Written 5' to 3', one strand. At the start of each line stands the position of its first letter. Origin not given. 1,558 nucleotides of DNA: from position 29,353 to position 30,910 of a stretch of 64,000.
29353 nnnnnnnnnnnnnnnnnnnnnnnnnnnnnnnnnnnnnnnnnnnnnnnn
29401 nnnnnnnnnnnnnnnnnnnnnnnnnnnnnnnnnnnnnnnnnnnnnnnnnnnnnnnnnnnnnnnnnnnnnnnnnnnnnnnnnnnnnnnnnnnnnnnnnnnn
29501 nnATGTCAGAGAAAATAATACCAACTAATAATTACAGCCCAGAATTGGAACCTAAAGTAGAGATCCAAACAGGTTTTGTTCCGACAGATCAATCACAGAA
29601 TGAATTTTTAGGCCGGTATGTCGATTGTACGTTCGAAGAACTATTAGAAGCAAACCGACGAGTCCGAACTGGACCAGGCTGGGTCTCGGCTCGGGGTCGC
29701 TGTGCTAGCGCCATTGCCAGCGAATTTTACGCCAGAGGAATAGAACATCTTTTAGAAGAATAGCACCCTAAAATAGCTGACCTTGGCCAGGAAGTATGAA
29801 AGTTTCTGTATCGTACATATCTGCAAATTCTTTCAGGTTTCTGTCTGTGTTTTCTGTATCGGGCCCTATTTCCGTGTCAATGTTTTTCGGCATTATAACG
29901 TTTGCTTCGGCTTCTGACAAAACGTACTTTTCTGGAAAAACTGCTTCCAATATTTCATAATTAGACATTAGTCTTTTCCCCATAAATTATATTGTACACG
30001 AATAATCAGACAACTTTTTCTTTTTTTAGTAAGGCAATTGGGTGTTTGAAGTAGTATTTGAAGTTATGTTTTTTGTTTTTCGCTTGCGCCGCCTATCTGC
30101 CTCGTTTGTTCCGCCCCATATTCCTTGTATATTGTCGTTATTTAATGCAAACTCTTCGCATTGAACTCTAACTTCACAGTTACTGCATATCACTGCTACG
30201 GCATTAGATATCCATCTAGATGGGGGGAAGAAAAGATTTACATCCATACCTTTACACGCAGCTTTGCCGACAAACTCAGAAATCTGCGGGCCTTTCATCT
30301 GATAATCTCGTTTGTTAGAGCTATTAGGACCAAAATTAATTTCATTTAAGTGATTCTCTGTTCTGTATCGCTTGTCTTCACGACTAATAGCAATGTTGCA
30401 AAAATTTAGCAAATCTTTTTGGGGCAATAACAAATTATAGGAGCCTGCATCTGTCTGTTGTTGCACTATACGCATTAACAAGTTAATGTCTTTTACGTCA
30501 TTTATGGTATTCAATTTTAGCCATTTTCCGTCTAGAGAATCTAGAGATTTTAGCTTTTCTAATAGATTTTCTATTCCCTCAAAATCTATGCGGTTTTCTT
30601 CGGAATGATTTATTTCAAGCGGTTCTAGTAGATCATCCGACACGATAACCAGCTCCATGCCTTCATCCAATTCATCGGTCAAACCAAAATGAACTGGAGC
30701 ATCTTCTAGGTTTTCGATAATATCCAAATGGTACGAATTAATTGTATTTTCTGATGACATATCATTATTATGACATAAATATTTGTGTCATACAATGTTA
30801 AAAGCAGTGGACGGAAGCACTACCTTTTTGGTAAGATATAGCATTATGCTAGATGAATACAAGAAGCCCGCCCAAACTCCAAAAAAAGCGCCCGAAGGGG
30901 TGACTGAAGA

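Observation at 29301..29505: Riboswitch-like leader with mutually exclusive antiterminator and terminator/RBS-sequestering hairpins before an unknown 86-aa gene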

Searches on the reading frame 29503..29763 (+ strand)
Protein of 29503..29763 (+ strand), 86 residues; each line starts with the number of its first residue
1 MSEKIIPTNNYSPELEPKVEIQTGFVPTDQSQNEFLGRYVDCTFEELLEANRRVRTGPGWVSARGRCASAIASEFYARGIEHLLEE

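Call 7: search_protein_families(library=pfam, proteins=[window:29503-29760:+], max_evalue=0.1)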
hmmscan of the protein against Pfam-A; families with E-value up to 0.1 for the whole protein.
window:29503-29760:+ (86 aa): 0 families

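Call 8: find_homologous_proteins(query=window:29503-29760:+)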
Query window:29503-29760:+ (86 aa): 1 proteins with E <= 0.001 among 1 candidates.
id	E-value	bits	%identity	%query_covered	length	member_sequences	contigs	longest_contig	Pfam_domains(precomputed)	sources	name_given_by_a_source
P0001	2.6e-49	182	97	100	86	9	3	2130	-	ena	-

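Call 10: find_encoding_contigs(protein=P0001, flank=5000)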
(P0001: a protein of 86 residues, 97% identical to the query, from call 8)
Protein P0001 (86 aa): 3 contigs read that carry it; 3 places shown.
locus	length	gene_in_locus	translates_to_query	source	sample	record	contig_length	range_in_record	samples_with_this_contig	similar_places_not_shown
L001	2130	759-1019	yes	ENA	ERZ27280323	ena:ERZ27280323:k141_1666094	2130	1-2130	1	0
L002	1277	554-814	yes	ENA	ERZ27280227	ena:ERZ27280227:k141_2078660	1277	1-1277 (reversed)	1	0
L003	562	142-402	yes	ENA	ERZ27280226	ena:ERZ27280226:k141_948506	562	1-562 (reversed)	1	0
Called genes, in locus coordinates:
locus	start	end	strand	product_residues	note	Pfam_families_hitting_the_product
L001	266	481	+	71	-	-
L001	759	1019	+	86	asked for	-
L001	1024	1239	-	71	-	-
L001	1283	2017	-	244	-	PF02467:Whib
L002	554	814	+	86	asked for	-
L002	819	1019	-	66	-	-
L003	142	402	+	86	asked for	-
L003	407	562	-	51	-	?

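Call 11: find_encoding_contigs(protein=window:29503-29763:+, flank=5000)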
Protein window:29503-29763:+ (86 aa): 22 contigs read that carry it; 6 places shown.
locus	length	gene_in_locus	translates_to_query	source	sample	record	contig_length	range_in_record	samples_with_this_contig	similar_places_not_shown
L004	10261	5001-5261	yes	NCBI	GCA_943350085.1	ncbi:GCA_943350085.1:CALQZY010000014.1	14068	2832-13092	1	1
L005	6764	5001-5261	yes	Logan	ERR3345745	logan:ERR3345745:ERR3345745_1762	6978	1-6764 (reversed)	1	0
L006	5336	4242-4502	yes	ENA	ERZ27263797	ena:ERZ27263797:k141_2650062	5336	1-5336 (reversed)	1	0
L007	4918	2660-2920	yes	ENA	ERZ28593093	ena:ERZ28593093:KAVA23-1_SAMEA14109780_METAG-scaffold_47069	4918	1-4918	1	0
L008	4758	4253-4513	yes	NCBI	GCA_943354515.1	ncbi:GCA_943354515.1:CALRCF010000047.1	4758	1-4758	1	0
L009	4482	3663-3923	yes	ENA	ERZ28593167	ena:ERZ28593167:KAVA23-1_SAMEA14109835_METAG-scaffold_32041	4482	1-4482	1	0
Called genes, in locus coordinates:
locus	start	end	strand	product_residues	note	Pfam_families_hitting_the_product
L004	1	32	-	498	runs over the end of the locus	PF08308:PEGA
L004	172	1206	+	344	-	PF14285:DUF4367 (faint)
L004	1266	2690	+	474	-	PF00749:tRNA-synt_1c, PF19269:Anticodon_2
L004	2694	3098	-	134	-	PF00293:NUDIX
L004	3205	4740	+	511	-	PF00270:DEAD (faint), PF01443:Viral_helicase1 (faint), PF05970:PIF1, PF13245:AAA_19, PF13401:AAA_22, PF13604:AAA_30, PF21530:Pif1_2B_dom (weak)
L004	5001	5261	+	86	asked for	-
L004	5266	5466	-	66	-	-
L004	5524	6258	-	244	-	PF02467:Whib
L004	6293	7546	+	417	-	PF11258:DUF3048, PF17479:DUF3048_C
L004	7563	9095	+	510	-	PF00512:HisKA, PF02518:HATPase_c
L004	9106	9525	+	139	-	PF00072:Response_reg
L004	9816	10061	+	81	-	-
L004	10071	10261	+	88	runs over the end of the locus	-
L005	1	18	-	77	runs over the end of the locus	?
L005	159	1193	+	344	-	-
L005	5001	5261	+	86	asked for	-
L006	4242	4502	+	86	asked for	-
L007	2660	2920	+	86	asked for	-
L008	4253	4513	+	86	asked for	-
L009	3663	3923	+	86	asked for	-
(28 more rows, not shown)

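Call 12: search_protein_representatives(protein=window:29503-29760:+)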
Query: 86 residues. Proteins with E-value up to 0.001 (for the whole library): 7; up to 1e-10: 3; up to 1e-30: 1. The best 7 are listed.
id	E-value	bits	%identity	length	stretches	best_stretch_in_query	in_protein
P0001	8.4e-50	182.3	97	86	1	1-86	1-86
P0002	2.8e-15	72.3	65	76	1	27-84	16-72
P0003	2.5e-12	62.8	54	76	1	25-84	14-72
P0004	4.1e-09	52.6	33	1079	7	33-67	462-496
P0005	7.8e-06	42.1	31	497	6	8-62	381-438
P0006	3.1e-04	37.0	44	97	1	29-80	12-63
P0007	5.8e-04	36.2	41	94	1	21-81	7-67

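Call 15: find_encoding_contigs(protein=P0002, flank=5000)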
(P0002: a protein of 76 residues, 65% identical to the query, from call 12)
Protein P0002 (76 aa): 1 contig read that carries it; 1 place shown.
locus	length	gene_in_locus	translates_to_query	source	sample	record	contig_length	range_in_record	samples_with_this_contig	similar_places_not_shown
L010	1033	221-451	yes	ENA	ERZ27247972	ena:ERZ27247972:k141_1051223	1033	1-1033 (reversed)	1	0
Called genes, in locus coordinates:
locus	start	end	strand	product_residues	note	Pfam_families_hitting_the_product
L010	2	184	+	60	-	?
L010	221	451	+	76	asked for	-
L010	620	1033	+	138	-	?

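Call 16: find_encoding_contigs(protein=P0003, flank=5000)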
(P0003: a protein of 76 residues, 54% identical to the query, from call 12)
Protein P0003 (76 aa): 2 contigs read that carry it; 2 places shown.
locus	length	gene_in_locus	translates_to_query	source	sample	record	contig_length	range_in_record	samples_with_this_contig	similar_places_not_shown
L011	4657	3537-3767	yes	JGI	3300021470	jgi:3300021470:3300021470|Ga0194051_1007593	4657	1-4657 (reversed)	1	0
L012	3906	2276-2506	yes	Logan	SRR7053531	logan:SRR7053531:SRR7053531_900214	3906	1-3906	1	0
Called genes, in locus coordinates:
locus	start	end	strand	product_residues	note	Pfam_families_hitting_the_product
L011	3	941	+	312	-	?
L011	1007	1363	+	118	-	-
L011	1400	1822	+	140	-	PF09945:DUF2177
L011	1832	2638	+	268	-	PF06966:DUF1295, PF02544:Steroid_dh, PF04191:PEMT (weak), PF04140:ICMT (weak)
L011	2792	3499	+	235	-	PF00990:GGDEF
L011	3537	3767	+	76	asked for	-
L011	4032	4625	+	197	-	PF11667:DUF3267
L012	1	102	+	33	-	?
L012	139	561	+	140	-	PF09945:DUF2177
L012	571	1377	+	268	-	PF06966:DUF1295, PF02544:Steroid_dh, PF04191:PEMT (weak), PF04140:ICMT (weak)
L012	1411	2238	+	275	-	PF00990:GGDEF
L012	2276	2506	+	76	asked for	-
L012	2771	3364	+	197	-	PF11667:DUF3267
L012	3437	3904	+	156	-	?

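Call 22: find_homologous_proteins(query=A2, max_evalue=0.01)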
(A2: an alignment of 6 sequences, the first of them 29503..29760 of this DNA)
Query A2 (6 sequences) (86 aa, profile of the alignment): 38 proteins with E <= 0.01 among 572 candidates.
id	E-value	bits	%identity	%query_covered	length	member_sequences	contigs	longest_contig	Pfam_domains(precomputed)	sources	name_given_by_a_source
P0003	4.7e-35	137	46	86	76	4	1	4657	-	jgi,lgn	-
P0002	1.1e-33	132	54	86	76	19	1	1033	-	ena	-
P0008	1.5e-32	129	63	70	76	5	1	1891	-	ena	-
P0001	1.5e-32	129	97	100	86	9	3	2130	-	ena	-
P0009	1.0e-29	120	62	70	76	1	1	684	-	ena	-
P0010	5.4e-28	114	60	70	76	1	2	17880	-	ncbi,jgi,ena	ncbi:MAG: hypothetical protein WCK71_02405 [bacterium]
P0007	9.5e-27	110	44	64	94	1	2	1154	-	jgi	-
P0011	1.1e-26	110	57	70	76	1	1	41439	-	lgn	-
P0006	2.0e-24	103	44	60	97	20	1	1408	-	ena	-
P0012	3.0e-21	93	46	60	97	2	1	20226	-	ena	-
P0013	3.8e-21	92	46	60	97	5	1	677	-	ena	-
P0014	4.7e-21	92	48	58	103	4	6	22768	-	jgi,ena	jgi:hypothetical protein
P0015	7.1e-21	91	43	65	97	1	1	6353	-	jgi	jgi:hypothetical protein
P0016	3.2e-16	77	44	60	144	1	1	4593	-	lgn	-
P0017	1.0e-13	69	44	56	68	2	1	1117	-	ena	-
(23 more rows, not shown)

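Call 24: find_encoding_contigs(protein=P0010, flank=4000, max_places=3)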
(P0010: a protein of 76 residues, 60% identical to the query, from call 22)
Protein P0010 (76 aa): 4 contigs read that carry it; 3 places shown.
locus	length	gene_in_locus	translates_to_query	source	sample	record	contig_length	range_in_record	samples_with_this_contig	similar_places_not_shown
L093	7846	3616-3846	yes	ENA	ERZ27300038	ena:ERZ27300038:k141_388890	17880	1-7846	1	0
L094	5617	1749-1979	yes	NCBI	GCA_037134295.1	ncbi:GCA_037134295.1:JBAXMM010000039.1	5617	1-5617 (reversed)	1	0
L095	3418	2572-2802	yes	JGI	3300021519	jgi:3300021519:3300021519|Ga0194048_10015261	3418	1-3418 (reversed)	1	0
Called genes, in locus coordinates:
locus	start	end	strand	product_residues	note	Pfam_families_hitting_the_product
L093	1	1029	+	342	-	?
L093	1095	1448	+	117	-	-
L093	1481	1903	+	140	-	PF09945:DUF2177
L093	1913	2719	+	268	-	PF06966:DUF1295, PF02544:Steroid_dh (weak), PF04191:PEMT (weak), PF04140:ICMT (weak)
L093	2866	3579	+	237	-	PF00990:GGDEF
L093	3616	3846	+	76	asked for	-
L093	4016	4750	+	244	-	PF00702:Hydrolase, PF08282:Hydrolase_3 (faint), PF12710:HAD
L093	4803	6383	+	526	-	PF11074:DUF2779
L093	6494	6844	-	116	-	-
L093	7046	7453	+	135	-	-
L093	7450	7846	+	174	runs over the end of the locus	-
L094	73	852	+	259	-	PF06966:DUF1295, PF02544:Steroid_dh (weak), PF04191:PEMT (weak), PF04140:ICMT (weak)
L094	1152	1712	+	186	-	PF00990:GGDEF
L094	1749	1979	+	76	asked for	-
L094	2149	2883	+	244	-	PF00702:Hydrolase, PF08282:Hydrolase_3 (faint), PF12710:HAD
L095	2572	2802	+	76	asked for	-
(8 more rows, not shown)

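Call 25: find_encoding_contigs(protein=P0011, flank=4000, max_places=3)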
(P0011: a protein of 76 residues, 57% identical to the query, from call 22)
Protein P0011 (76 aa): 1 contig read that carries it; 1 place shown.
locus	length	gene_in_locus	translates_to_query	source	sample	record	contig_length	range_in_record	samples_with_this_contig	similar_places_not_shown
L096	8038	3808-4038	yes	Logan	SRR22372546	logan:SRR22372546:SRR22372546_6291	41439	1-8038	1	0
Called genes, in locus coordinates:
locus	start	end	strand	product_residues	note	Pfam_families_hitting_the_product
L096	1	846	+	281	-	?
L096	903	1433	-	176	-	PF01613:Flavin_Reduct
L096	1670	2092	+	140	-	PF09945:DUF2177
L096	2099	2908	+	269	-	PF06966:DUF1295, PF02544:Steroid_dh, PF04191:PEMT (weak), PF04140:ICMT (weak)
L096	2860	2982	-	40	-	-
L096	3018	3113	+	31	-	-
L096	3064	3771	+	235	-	PF00990:GGDEF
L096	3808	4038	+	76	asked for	-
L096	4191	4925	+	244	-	PF00702:Hydrolase, PF12710:HAD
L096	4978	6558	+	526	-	PF11074:DUF2779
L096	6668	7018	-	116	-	-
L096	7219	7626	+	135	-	-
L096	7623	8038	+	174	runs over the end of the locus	-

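Call 26: find_encoding_contigs(protein=P0014, flank=4000, max_places=3)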
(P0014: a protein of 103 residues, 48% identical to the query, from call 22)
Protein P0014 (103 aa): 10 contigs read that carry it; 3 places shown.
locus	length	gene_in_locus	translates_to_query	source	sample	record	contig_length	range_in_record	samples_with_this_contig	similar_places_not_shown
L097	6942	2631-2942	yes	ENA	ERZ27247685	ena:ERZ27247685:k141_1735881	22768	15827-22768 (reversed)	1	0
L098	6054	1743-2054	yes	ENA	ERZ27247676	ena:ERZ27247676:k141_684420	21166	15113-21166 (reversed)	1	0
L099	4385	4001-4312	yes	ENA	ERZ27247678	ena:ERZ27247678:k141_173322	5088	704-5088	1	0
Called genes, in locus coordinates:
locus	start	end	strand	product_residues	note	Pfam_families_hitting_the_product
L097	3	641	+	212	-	?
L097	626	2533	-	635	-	-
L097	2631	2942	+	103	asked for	-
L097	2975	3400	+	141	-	PF05099:TerB (faint)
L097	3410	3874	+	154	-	PF05099:TerB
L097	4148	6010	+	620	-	PF07669:Eco57I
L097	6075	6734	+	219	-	PF03266:NTPase_1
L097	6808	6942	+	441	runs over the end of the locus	-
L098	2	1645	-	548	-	?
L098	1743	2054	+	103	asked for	-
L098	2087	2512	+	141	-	PF05099:TerB (faint)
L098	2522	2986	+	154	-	PF05099:TerB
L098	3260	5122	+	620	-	PF07669:Eco57I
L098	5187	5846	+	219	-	PF03266:NTPase_1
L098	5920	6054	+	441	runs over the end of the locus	-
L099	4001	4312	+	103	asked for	-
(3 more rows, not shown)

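Call 62: predict_structure(alignment_id=A6)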
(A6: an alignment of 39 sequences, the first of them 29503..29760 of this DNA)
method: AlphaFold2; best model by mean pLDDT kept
length: 86 residues; sequences in the alignment: 39
mean_pLDDT: 73.4   pTM: 0.57
mean pLDDT of the five models: 73.4, 72.8, 70.4, 70.0, 69.7
residues with pLDDT >= 90: 30; 70-90: 25; 50-70: 7; < 50: 24
segments of 3 or more residues with pLDDT < 50: 1-12, 14-25
pLDDT, mean of each block of 10 residues (from residue 1): 45 42 52 86 93 85 88 92 79
secondary structure, 60 per line:
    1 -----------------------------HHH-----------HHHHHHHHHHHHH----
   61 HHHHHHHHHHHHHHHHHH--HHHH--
elements in order: H44-56 H61-78 H81-84
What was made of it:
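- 29503..29763 (+): Regulated gene: an 86-aa protein of unknown function. The N-terminal ~26 aa are disordered and lineage-specific. The C-terminal helical domain carries the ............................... motif. AF2 pLDDT is 73 overall and 85-93 over residues 31-80 (10-residue block means) (call 62).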

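Call 65: fold_search(model_id=the predicted structure, library=pdb)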
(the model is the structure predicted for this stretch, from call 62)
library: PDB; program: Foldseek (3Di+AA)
matches with E <= 10: 25; with E <= 0.001: 0
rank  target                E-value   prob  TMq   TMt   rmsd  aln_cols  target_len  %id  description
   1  6o0p                  3.1e+00  0.09  0.26  0.18   7.3        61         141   15  crystal structure of BCL-2 G101A mutation with venetoclax (released 2019-05-22)
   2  5fmk_A                4.7e+00  0.06  0.27  0.18   9.0        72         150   14  Bcl-xL with Bak BH3 complex (released 2016-06-01)
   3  4cin_A                4.7e+00  0.05  0.24  0.17   8.7        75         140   15  Complex of Bcl-xL with its BH3 domain (released 2014-11-12)
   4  4a1u_A                5.0e+00  0.06  0.26  0.18   8.8        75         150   15  Crystal structure of alpha-beta-foldamer 2c in complex with Bcl-xL (released 2011-12-28)
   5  4dcn_C                5.3e+00  0.09  0.33  0.17  14.7        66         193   18  Crystal Structure Analysis of the Arfaptin2 BAR domain in Complex with ARL1 (released 2012-06-13)
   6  6o0m                  5.6e+00  0.06  0.25  0.18   7.5        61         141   15  crystal structure of BCL-2 F104L mutation with venetoclax (released 2019-05-22)
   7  2yxj_B                5.6e+00  0.06  0.26  0.18   8.7        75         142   15  Crystal structure of Bcl-xL in complex with ABT-737 (released 2007-05-22)
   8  8hoi_D                6.2e+00  0.05  0.25  0.18   7.4        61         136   15  Crystal structure of Bcl-2 D103Y in complex with sonrotoclax (released 2024-01-17)
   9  8hoi_A                6.6e+00  0.05  0.25  0.18   7.4        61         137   15  Crystal structure of Bcl-2 D103Y in complex with sonrotoclax (released 2024-01-17)
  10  6o0k                  7.0e+00  0.06  0.26  0.18   7.4        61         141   15  crystal structure of BCL-2 with venetoclax (released 2019-05-22)
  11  8rok_B                7.4e+00  0.10  0.34  0.39   6.2        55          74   14  Human cohesin SMC3-HD(EQ)/RAD21-N complex - ATP-Mg-bound conformation - Form 1 (released 2024-09-11)
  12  4ehr                  7.4e+00  0.04  0.26  0.18   8.7        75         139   15  Crystal structure of Bcl-Xl complex with 4-(5-butyl-3-(hydroxymethyl)-1-phenyl-1h-pyrazol-4-yl)-3-(3,4-dihydro-2(1h)-iso (released 2012-06-06)
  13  9lgu_A                7.4e+00  0.04  0.26  0.18   8.7        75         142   15  Crystal structure of Bcl-xL in complex with stapled HRK peptide (released 2025-08-06)
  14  6dy3_A                7.4e+00  0.03  0.20  0.18  16.0        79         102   14  Caenorhabditis elegans N-acylethanolamine-hydrolyzing acid amidase (NAAA) ortholog (released 2018-09-26)
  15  6o0l_C                7.8e+00  0.06  0.27  0.19   7.2        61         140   15  crystal structure of BCL-2 G101V mutation with venetoclax (released 2019-05-22)
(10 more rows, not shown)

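Call 66: search_protein_families(library=ncbifam, proteins=[window:29503-29760:+, P0014, P0007], max_evalue=1)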
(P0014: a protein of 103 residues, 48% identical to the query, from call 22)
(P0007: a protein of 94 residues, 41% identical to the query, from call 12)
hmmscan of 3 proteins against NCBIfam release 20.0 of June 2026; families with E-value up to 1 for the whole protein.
window:29503-29760:+ (86 aa): 0 families

P0014 (103 aa): 1 family
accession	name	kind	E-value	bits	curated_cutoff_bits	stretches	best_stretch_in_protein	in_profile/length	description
TIGR02765.1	crypto_DASH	subfamily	0.12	11.3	317.05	1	19-59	318-358/431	DASH family cryptochrome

P0007 (94 aa): 0 families

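Call 71: search_protein_families(library=phrogs, proteins=[window:29503-29760:+, P0014, P0007, P0010], max_evalue=0.1)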
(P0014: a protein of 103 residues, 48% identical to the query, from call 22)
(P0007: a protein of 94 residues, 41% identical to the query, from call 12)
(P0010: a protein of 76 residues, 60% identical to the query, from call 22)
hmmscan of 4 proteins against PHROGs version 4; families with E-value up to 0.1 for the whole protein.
window:29503-29760:+ (86 aa): 0 families

P0014 (103 aa): 0 families

P0007 (94 aa): 0 families

P0010 (76 aa): 0 families

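Call 72: search_protein_families(library=padloc, proteins=[window:29503-29760:+, P0014, P0007, P0010], max_evalue=0.1)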
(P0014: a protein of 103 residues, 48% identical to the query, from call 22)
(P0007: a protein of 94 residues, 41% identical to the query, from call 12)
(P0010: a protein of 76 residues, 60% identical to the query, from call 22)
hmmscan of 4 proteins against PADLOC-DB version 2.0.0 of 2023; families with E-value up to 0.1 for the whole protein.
window:29503-29760:+ (86 aa): 1 family
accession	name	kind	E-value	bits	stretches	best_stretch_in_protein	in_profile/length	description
PDLC03314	MTase_II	-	0.057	9.5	1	33-83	456-503/944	Type II methyltransferase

P0014 (103 aa): 0 families

P0007 (94 aa): 0 families

P0010 (76 aa): 0 families

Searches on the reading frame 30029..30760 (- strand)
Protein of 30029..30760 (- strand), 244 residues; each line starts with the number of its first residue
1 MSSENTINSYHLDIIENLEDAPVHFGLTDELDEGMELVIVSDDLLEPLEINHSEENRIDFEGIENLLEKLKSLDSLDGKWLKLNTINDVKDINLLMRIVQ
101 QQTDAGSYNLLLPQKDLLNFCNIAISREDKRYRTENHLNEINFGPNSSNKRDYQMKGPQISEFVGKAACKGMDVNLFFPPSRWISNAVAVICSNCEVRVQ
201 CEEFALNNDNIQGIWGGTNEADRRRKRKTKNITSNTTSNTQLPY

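Call 7: search_protein_families(library=pfam, proteins=[window:30029-30760:-], max_evalue=0.1)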
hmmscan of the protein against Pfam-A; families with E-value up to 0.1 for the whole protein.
window:30029-30760:- (244 aa): 1 family
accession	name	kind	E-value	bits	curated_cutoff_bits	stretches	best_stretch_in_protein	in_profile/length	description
PF02467.21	Whib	-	2.5e-16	60.4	23.6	1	165-224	3-63/65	Transcription factor WhiB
